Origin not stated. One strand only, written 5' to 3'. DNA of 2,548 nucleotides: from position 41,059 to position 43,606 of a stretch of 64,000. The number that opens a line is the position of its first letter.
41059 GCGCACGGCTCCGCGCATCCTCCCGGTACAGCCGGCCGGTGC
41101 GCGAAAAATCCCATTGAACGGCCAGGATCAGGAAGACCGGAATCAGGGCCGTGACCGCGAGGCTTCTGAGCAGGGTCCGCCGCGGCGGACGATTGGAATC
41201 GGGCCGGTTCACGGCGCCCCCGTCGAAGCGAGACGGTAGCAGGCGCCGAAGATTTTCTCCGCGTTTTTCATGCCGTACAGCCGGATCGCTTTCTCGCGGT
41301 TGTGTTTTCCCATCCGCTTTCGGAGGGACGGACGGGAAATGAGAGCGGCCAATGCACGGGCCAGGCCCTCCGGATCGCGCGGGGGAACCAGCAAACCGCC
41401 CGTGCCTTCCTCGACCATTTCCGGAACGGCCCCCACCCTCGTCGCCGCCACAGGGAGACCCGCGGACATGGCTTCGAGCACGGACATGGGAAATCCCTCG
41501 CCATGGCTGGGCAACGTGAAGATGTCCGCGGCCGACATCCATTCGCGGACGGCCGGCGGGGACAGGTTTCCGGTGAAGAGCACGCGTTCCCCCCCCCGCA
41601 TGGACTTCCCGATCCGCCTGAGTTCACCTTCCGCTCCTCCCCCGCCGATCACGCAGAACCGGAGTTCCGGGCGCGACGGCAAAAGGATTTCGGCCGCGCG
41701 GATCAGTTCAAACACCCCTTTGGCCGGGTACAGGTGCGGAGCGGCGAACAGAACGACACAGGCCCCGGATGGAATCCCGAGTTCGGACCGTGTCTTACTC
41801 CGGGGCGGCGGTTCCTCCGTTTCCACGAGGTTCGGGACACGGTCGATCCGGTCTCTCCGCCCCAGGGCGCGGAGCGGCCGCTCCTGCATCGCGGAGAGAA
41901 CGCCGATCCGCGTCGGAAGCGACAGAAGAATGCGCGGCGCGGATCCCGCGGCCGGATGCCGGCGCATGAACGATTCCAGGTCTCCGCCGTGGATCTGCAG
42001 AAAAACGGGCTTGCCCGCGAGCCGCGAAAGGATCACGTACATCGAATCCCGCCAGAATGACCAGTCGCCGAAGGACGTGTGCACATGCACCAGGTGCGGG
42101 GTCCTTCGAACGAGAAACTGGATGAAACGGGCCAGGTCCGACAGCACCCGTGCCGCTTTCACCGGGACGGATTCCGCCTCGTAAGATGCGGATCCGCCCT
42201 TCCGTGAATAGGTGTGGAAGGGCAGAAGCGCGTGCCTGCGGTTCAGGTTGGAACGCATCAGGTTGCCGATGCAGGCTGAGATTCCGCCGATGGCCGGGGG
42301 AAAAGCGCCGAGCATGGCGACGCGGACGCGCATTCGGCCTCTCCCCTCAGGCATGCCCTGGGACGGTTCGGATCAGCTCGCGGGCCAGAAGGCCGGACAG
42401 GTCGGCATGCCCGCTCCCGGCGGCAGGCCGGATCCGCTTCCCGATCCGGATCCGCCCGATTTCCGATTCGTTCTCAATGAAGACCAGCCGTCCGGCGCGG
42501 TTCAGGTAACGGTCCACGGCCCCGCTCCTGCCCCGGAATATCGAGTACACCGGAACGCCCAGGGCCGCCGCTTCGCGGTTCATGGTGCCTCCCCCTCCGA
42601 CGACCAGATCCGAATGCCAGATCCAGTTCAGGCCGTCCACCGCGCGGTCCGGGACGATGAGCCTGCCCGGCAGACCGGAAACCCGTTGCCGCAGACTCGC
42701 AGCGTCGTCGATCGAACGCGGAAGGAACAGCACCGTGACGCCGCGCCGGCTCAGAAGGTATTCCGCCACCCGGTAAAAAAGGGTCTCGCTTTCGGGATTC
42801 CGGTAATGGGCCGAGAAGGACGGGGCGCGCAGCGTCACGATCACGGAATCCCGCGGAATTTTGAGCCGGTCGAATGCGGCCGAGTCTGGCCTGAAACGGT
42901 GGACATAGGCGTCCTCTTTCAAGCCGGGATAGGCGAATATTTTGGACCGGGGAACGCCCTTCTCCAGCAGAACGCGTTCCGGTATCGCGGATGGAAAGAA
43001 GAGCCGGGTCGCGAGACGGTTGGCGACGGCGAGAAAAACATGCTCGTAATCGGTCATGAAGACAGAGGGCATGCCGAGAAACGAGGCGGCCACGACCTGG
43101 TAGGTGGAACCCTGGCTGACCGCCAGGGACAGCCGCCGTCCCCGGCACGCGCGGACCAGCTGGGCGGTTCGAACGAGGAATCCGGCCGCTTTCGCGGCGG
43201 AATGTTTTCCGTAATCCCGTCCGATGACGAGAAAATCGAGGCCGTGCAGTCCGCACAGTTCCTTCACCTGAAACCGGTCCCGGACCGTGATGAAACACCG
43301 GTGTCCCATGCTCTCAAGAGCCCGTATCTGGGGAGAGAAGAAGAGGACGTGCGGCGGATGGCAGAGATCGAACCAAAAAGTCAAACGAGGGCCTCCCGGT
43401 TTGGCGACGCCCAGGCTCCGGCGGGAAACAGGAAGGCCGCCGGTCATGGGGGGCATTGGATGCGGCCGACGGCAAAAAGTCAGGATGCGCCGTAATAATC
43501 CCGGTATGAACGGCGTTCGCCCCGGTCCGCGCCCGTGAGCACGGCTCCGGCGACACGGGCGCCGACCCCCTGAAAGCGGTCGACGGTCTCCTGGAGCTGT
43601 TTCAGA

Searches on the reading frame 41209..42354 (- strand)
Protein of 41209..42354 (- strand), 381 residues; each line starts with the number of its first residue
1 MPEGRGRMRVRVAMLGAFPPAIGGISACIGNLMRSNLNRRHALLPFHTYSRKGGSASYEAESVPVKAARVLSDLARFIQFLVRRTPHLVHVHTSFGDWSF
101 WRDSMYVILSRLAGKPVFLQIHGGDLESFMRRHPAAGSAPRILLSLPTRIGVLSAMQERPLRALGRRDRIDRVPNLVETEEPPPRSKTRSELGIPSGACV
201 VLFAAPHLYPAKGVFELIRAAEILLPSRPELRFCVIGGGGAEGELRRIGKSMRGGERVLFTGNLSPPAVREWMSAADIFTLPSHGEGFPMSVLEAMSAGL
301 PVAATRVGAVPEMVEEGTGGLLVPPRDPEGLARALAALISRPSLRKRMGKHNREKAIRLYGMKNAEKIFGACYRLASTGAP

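Call 25: search_protein_families(library=pfam, proteins=[window:41209-42354:-], max_evalue=0.00001)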
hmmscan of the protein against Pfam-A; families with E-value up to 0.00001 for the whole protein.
window:41209-42354:- (381 aa): 5 families
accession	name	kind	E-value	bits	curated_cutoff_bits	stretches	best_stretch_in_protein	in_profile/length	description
PF00534.26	Glycos_transf_1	-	8.8e-36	123.5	26.4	1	187-354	4-171/172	Glycosyl transferases group 1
PF13692.12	Glyco_trans_1_4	-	4.4e-34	118.2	27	1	200-340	3-141/142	Glycosyl transferases group 1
PF13579.12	Glyco_trans_4_4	-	5.2e-08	33.8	29.7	1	61-175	43-157/158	Glycosyl transferase 4-like domain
PF13524.12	Glyco_trans_1_2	-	1.4e-06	28.7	25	1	228-359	12-132/144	Glycosyl transferase-like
PF13439.12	Glyco_transf_4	-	3.2e-06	27.7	28.5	1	66-180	53-169/170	Glycosyltransferase Family 4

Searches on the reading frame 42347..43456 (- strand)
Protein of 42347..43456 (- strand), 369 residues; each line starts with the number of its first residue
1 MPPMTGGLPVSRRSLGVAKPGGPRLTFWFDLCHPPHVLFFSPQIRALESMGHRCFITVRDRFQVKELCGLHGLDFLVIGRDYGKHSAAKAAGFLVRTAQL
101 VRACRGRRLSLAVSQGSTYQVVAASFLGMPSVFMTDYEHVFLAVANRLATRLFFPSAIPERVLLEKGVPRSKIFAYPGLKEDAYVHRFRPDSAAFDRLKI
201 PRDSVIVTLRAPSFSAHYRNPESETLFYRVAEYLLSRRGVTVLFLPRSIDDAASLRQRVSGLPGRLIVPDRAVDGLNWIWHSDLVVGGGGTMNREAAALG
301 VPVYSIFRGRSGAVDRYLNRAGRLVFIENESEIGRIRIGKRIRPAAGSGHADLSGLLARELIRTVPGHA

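Call 25: search_protein_families(library=pfam, proteins=[window:42347-43456:-], max_evalue=0.00001)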
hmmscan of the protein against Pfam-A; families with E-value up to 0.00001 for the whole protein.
window:42347-43456:- (369 aa): 1 family
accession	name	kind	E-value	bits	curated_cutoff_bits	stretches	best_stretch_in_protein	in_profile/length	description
PF04007.18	DUF354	-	1.9e-32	113.1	22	1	25-332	1-311/349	Protein of unknown function (DUF354)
